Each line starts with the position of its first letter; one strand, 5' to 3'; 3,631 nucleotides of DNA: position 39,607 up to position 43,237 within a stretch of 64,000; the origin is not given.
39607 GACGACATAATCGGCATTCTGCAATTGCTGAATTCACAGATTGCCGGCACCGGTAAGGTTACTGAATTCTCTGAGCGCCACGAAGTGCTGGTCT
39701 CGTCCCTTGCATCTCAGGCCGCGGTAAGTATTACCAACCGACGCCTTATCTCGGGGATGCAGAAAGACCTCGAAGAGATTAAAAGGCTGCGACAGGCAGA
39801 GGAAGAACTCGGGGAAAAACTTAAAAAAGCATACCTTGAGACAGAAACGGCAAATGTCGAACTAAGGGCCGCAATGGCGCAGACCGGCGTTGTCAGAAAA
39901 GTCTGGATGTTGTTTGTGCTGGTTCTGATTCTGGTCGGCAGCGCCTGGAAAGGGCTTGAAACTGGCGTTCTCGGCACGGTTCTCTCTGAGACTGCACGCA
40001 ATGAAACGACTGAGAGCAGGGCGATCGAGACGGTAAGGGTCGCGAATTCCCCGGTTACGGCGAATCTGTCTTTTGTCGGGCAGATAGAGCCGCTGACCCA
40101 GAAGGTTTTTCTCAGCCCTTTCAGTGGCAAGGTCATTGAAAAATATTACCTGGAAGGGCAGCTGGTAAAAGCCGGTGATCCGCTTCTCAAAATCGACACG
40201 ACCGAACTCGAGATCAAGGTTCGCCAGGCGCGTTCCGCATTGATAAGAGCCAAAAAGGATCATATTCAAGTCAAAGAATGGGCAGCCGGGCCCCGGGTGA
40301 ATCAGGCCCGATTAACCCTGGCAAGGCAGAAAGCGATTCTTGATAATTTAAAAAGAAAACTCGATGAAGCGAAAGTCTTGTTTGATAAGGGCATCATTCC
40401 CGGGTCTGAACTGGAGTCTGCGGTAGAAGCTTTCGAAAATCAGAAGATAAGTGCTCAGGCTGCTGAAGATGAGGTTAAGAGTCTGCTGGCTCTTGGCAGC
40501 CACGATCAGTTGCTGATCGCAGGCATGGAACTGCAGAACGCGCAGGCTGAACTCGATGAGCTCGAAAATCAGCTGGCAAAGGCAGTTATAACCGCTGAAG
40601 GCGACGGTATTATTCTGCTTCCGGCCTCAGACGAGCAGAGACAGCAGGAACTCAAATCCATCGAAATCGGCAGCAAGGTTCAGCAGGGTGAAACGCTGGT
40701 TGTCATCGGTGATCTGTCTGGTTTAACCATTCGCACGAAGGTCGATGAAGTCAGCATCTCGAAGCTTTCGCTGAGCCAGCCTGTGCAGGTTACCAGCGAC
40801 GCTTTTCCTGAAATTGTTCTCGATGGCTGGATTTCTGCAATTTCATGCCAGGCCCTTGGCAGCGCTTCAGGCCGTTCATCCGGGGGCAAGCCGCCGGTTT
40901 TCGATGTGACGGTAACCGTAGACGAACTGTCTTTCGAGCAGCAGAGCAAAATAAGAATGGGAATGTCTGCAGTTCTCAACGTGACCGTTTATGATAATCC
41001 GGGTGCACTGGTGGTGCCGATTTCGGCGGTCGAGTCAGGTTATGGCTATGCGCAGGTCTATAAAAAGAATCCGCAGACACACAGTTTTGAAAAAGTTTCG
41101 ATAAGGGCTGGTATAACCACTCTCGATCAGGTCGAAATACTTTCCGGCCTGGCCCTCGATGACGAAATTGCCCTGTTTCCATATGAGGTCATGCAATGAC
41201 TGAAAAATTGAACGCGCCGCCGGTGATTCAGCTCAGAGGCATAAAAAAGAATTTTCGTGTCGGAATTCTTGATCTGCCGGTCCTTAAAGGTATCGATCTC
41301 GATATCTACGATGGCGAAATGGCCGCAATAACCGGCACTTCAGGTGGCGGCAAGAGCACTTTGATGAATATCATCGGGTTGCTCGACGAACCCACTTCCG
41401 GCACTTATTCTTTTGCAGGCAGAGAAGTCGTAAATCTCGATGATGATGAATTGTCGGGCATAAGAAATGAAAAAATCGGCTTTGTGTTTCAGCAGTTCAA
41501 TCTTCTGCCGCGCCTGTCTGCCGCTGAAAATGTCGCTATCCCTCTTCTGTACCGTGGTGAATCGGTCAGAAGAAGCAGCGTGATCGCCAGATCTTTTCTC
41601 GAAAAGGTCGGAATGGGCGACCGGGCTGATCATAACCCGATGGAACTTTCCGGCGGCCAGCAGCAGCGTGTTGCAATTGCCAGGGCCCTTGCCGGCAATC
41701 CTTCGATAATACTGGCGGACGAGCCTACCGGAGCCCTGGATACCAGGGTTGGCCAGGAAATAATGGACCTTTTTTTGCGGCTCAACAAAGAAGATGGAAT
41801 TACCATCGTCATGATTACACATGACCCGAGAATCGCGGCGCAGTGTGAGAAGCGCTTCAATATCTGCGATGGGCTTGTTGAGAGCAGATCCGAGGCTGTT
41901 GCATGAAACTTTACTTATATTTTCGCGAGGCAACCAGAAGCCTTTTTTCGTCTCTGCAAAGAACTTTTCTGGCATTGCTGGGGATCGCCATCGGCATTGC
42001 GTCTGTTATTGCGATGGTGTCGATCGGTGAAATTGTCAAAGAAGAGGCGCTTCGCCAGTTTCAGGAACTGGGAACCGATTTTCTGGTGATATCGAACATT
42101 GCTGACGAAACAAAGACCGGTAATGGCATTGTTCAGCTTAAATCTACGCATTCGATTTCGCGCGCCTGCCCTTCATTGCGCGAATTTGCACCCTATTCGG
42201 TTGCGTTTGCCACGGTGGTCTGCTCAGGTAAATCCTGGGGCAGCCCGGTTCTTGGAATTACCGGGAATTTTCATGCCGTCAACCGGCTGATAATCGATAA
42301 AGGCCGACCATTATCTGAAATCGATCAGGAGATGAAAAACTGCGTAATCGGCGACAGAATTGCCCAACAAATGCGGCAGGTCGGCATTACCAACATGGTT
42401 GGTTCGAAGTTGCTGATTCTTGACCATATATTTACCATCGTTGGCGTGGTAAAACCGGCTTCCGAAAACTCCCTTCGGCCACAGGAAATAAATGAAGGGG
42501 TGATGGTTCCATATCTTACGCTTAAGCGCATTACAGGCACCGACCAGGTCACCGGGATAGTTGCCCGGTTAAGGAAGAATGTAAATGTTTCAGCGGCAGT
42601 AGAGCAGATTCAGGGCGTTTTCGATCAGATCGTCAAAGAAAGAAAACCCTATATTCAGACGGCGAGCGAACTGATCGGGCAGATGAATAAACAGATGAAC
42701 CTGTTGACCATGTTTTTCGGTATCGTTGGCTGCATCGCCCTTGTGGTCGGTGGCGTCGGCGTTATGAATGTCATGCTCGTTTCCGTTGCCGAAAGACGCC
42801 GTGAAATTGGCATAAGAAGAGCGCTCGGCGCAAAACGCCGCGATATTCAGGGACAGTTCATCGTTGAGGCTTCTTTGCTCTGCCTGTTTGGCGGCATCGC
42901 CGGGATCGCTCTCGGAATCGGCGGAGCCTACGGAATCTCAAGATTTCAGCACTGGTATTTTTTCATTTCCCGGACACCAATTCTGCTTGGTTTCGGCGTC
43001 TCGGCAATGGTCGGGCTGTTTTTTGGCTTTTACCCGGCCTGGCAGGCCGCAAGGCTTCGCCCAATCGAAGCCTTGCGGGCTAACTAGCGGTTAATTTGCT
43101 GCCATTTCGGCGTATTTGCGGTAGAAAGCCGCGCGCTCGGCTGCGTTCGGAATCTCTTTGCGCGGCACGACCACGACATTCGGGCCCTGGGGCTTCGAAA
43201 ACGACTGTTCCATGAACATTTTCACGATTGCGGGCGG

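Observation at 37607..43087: TolC / MacA-like / MacB-like tripartite exporter in which the membrane fusion protein carries a cytoplasmic GAF sensor domain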

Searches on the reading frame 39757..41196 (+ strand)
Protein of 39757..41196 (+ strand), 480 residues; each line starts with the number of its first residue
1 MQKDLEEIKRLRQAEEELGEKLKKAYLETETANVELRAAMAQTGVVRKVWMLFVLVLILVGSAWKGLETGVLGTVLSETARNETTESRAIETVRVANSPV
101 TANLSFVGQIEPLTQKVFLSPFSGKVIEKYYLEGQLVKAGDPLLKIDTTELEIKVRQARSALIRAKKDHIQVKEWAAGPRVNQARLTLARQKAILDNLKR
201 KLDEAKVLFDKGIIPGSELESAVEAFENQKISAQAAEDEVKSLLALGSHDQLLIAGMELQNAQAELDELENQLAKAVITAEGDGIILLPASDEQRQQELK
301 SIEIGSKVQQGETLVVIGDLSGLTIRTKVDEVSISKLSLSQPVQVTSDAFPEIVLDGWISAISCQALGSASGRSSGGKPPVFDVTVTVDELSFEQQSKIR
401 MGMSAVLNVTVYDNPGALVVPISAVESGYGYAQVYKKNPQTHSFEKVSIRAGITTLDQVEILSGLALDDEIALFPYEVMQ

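Call 41: find_homologous_proteins(query=window:39757-41196:+, max_evalue=1e-10)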
Query window:39757-41196:+ (480 aa): 34 proteins with E <= 1e-10 among 8000 candidates.
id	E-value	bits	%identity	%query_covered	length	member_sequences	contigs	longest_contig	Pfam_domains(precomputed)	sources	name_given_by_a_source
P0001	2.7e-298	1007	100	100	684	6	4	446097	PF13185.13,PF01590.33,PF25917.1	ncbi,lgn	-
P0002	7.2e-279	943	94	100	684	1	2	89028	PF13185.13,PF01590.33,PF25917.1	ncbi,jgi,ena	-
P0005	2.4e-259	878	86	100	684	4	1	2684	PF25984.1,PF13185.13,PF01590.33,PF13492.13,PF25917.1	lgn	-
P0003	2.7e-259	878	87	100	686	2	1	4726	PF13185.13,PF01590.33,PF25917.1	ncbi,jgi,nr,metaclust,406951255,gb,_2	ncbi:MAG: hypothetical protein ACD_39C01889G0002 [uncultured bacterium]|nr:MAG: hypothetical protein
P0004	1.4e-257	873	86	100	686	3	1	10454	PF13185.13,PF01590.33,PF25990.1,PF25917.1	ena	-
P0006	4.3e-254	861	85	100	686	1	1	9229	PF13185.13,PF01590.33,PF25990.1,PF13492.13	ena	-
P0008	7.1e-252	854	84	100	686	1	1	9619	PF13185.13,PF01590.33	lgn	-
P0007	8.1e-252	854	84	100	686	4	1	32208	PF13185.13,PF01590.33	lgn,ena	-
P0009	8.9e-251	850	83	100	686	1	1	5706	PF13185.13,PF01590.33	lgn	-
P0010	3.4e-240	815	80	100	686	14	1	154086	PF25984.1,PF13185.13,PF01590.33,PF13492.13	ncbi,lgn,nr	ncbi:MAG: hypothetical protein GQF41_4179 [Candidatus Rifleibacterium amylolyticum]|nr:MAG: hypothet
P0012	4.8e-158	545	55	100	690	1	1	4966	PF13185.13,PF01590.33,PF13492.13,PF25917.1,PF25975.1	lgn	-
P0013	7.0e-156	538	53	100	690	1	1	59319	PF13185.13,PF01590.33,PF25917.1,PF25975.1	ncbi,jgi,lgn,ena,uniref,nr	ncbi:MAG: hypothetical protein CVV64_14195 [Candidatus Wallbacteria bacterium HGW-Wallbacteria-1]|jg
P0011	3.9e-135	469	93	51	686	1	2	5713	PF13185.13,PF01590.33,PF00005.34,PF13304.13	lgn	-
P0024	1.8e-111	391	44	99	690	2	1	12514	PF13185.13,PF01590.33,PF25990.1,PF13492.13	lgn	-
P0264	2.8e-83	298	38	96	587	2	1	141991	PF25973.1,PF13426.14,PF13188.14,PF12860.14,PF25967.1,PF08448.17,PF25917.1,PF00989.32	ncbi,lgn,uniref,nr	ncbi:PAS domain S-box protein [Desulfobotulus mexicanus]|uniref:PAS domain S-box protein n=1 Tax=Des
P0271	6.6e-49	185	26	98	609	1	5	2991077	PF13426.14,PF26002.1,PF13188.14,PF25967.1,PF08448.17,PF00989.32,PF25975.1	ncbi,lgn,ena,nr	ncbi:MAG: efflux RND transporter periplasmic adaptor subunit [Gammaproteobacteria bacterium]|nr:effl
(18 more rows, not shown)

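Call 42: find_encoding_contigs(protein=P0264, flank=7000, max_places=1)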
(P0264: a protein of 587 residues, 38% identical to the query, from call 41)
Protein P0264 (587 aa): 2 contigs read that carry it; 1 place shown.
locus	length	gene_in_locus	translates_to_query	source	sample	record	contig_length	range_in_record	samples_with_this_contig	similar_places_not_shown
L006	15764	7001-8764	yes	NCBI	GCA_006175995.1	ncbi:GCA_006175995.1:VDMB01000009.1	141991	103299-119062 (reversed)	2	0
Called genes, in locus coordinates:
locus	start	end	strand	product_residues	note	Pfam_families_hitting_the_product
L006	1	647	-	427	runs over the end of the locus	PF06808:DctM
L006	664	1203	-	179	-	PF04290:DctQ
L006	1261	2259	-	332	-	PF03480:DctP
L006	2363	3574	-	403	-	PF00155:Aminotran_1_2 (weak), PF01041:DegT_DnrJ_EryC1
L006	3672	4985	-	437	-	PF00815:Histidinol_dh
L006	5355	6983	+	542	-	PF02321:OEP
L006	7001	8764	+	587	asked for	PF00989:PAS, PF08448:PAS_4, PF12860:PAS_7 (faint), PF13188:PAS_8 (weak), PF13426:PAS_9, PF25973:BSH_CzcB (faint), PF25917:BSH_RND, PF25967:RND-MFP_C (weak)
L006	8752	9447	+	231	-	PF00005:ABC_tran, PF13304:AAA_21 (faint)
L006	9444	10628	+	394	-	PF12704:MacB_PCD, PF02687:FtsX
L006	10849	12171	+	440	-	PF01078:Mg_chelatase (faint), PF00158:Sigma54_activat, PF14532:Sigma54_activ_2, PF07724:AAA_2 (weak), PF07728:AAA_5 (weak), PF25601:AAA_lid_14, PF02954:HTH_8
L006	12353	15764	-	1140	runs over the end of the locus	PF00082:Peptidase_S8, PF02225:PA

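Call 43: find_encoding_contigs(protein=P0271, flank=7000, max_places=1)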
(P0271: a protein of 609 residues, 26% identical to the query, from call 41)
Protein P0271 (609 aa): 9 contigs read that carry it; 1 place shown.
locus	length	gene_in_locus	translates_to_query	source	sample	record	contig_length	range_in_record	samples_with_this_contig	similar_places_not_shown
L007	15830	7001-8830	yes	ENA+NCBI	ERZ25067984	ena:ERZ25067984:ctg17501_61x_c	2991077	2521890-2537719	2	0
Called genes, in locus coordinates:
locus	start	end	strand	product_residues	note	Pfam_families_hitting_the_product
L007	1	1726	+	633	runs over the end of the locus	PF00005:ABC_tran, PF13191:AAA_16 (faint), PF00006:ATP-synt_ab (faint), PF13304:AAA_21 (faint), PF13401:AAA_22 (faint), PF12848:ABC_tran_Xtn, PF00005:ABC_tran, PF16326:ABC_tran_CTD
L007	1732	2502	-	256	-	PF02578:Cu-oxidase_4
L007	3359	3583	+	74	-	PF12323:HTH_OrfB_IS605 (weak)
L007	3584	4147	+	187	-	-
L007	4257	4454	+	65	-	-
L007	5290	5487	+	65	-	-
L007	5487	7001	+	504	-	PF02321:OEP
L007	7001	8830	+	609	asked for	PF00989:PAS (weak), PF08448:PAS_4 (weak), PF13188:PAS_8 (weak), PF13426:PAS_9 (faint), PF26002:Beta-barrel_AprE (weak), PF25967:RND-MFP_C (weak), PF25975:CzcB_C (faint)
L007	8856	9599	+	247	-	PF00005:ABC_tran, PF02463:SMC_N (weak), PF13304:AAA_21 (faint)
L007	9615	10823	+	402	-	PF12704:MacB_PCD, PF02687:FtsX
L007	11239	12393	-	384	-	PF04326:SLFN_AlbA_2, PF13749:HATPase_c_4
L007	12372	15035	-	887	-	PF13304:AAA_21 (faint)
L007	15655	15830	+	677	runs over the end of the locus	PF12161:HsdM_N, PF02384:N6_Mtase, PF01170:UPF0020, PF05175:MTS (weak)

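Call 79: search_solved_structures(query=window:40027-41196:+, max_evalue=0.01)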
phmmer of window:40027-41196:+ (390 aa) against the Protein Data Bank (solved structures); distinct sequences matched with E-value up to 0.01: 9.
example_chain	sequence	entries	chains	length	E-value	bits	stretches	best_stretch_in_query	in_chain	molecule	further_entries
4dk0_A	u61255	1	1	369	2.1e-07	33.6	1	166-382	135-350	Putative MacA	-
4dk1_A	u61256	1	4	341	2.3e-06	30.2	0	218-382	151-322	Putative MacA, Multidrug resistance protein mexA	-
20yy_D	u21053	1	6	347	3.6e-06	29.6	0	169-383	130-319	Multidrug efflux RND transporter periplasmic adaptor subunit MexJ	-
4tko_B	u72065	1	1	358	1.7e-05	27.3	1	31-275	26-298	EmrA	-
3lnn_A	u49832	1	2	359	6.3e-05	25.5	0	301-382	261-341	Membrane fusion protein (MFP) heavy metal cation efflux ZneB (CzcB-like)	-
8zal_A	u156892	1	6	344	0.00011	24.7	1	28-328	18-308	Multidrug export protein EmrA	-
8zar_A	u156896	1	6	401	0.00018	23.9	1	28-328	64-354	Multidrug export protein EmrA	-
9j3d_D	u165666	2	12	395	0.0019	20.6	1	4-82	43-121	RND efflux system, MexC-like protein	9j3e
5xu0_A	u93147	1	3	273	0.0053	19.1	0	214-302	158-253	Membrane-fusion protein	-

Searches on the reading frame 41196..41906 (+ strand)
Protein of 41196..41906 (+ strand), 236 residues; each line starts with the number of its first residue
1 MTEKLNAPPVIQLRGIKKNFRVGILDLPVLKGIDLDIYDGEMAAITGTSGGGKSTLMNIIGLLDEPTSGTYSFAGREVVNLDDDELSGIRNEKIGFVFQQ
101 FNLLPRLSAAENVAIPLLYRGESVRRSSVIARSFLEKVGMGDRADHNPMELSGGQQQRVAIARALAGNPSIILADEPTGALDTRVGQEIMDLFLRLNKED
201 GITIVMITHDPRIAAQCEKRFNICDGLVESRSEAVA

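Call 7: search_protein_families(library=pfam, proteins=[window:41196-41906:+], max_evalue=0.01)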
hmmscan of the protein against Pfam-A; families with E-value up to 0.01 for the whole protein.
window:41196-41906:+ (236 aa): 4 families
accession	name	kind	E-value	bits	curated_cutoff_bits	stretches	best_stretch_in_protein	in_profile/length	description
PF00005.33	ABC_tran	-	1.3e-32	113.7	25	1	30-178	1-136/137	ABC transporter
PF13304.12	AAA_21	-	4e-07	30.8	27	1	128-213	220-302/304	AAA domain, putative AbiEii toxin, Type IV TA system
PF13555.12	AAA_29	-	0.0026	17.9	27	1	38-57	20-39/61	P-loop containing region of AAA domain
PF02463.25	SMC_N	-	0.0031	17.4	40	0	149-223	135-211/220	RecF/RecN/SMC N terminal domain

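Call 8: search_protein_families(library=ncbifam, proteins=[window:41196-41906:+], max_evalue=0.01)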
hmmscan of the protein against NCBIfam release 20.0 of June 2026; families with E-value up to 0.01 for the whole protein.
window:41196-41906:+ (236 aa): 189 families (the best 25 are shown)
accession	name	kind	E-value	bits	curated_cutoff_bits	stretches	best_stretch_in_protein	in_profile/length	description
NF007826.0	PRK10535.1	equivalog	1.5e-74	251.5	966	1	9-232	3-225/648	macrolide ABC transporter ATP-binding protein/permease MacB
TIGR02211.1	LolD_lipo_ex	equivalog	1.6e-68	230.5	307.75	1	10-228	1-219/221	lipoprotein-releasing ABC transporter ATP-binding protein LolD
NF007879.0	PRK10584.1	equivalog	7.5e-65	218.8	336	1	9-228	5-224/228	putative ABC transporter ATP-binding protein YbbA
NF008639.0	PRK11629.1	equivalog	5.1e-59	199.5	360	1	10-229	6-225/234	lipoprotein-releasing ABC transporter ATP-binding protein LolD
NF038007.1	ABC_ATP_DarD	equivalog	2.8e-58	196.9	375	1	11-226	2-216/218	darobactin export ABC transporter ATP-binding protein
TIGR02673.1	FtsE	equivalog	1.3e-57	194.9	264.85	1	10-221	1-207/214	cell division ATP-binding protein FtsE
TIGR03608.1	L_ocin_972_ABC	subfamily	1.7e-57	194.2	254.85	1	25-220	9-203/206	putative bacteriocin export ABC transporter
TIGR02982.1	heterocyst_DevA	subfamily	7.2e-57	192.5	295.8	1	10-226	1-217/220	ABC exporter ATP-binding subunit, DevA family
NF007027.0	PRK09493.1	equivalog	1.2e-50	172.1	379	1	11-221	2-206/240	glutamine ABC transporter ATP-binding protein GlnQ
TIGR02315.1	ABC_phnC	equivalog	7.9e-50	169.5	266.1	1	12-219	3-214/243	phosphonate ABC transporter ATP-binding protein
TIGR01186.1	proV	subfamily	3.3e-47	161.4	326.6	1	31-220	10-199/363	betaine/proline/choline family ABC transporter ATP-binding protein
TIGR02314.1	ABC_MetN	equivalog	5e-47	160.6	499.7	1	11-217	2-208/343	methionine ABC transporter ATP-binding protein MetN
TIGR03265.1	PhnT2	equivalog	1.1e-44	153.2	457.7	1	11-214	5-198/353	putative 2-aminoethylphosphonate ABC transporter ATP-binding protein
NF040933.2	ABC_arch_GlcV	equivalog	3e-44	151.4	450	1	11-213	3-204/357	glucose ABC transporter ATP-binding protein GlcV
NF008428.0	PRK11264.1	equivalog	3.5e-44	150.9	406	1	11-222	4-215/250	L-cystine ABC transporter ATP-binding protein TcyN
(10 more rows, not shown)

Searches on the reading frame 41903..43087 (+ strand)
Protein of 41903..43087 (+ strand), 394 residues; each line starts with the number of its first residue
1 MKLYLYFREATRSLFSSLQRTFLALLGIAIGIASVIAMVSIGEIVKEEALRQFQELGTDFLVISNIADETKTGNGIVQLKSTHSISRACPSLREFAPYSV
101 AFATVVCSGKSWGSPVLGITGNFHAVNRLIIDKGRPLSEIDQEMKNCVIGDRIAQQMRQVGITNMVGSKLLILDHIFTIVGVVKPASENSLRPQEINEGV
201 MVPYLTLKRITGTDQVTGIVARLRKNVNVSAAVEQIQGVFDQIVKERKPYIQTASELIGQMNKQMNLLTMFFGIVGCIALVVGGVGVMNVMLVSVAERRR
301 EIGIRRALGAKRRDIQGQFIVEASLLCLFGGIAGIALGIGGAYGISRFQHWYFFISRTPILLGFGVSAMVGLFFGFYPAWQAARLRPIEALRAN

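Call 7: search_protein_families(library=pfam, proteins=[window:41903-43087:+], max_evalue=0.01)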
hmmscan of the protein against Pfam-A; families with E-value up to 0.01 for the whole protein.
window:41903-43087:+ (394 aa): 2 families
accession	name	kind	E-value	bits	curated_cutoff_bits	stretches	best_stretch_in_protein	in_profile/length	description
PF12704.14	MacB_PCD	-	2e-29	103.8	27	1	21-237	1-205/207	MacB-like periplasmic core domain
PF02687.27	FtsX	-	5.8e-21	75.2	25.5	1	274-385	2-118/120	FtsX-like permease C-terminal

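Call 8: search_protein_families(library=ncbifam, proteins=[window:41903-43087:+], max_evalue=0.01)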
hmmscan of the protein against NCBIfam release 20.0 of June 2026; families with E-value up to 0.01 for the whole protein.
window:41903-43087:+ (394 aa): 9 families
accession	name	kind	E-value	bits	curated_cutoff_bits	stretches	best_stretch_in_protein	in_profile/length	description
NF007826.0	PRK10535.1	equivalog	1.5e-54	185.4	966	1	10-392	261-646/648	macrolide ABC transporter ATP-binding protein/permease MacB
TIGR03434.1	ADOP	subfamily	1.7e-39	135.6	622.3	1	8-393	6-401/803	ADOP family duplicated permease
TIGR02212.1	lolCE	equivalog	2.6e-12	46.4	362.45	1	6-393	10-410/411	lipoprotein-releasing ABC transporter permease subunit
NF038346.1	FtsX_actino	exception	5.6e-09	35.8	250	1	251-372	162-291/308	permease-like cell division protein FtsX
NF008357.0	PRK11146.1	exception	1.9e-07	30.3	439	1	212-339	217-339/414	lipoprotein-releasing ABC transporter permease subunit LolE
TIGR02213.1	lolE_release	exception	3.6e-07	29.4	540.35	1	55-344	51-341/411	lipoprotein-releasing ABC transporter permease subunit LolE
NF038347.1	FtsX_Gpos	exception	1.9e-05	24.2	225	1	251-337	147-236/296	permease-like cell division protein FtsX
TIGR00439.2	FtsX_Gneg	equivalog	0.00063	19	255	1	251-339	149-238/292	permease-like cell division protein FtsX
TIGR01185.1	devC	equivalog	0.0056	15.7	290.35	1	222-339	213-328/380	ABC transporter permease DevC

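Call 80: search_solved_structures(query=window:41903-43084:+, max_evalue=0.001)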
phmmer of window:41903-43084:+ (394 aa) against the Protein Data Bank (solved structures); distinct sequences matched with E-value up to 0.001: 9.
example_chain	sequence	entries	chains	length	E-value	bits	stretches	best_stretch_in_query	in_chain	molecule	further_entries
5gko_A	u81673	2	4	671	1.9e-49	172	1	7-392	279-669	Macrolide export ATP-binding/permease protein MacB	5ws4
5lil_A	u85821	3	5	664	5.4e-43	150.7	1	6-392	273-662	Macrolide export ATP-binding/permease protein MacB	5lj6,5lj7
5nik_J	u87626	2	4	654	2.6e-41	145.2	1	10-392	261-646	Macrolide export ATP-binding/permease protein MacB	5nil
5xu1_M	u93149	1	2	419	1.8e-27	99.7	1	242-392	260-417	ABC transporter permeae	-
9o9x_C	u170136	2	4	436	2.2e-10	43.4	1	255-345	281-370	ABC transporter permease YtrF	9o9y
9w37_A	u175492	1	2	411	1.6e-05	27.5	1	261-392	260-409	LolF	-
9w35_A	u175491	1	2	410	2.9e-05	26.6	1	261-392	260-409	LolF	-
3ftj_A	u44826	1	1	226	3.5e-05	26.3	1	53-244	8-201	Macrolide export ATP-binding/permease protein macB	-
9w2w_A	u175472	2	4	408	0.00011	24.7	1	262-355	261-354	LolF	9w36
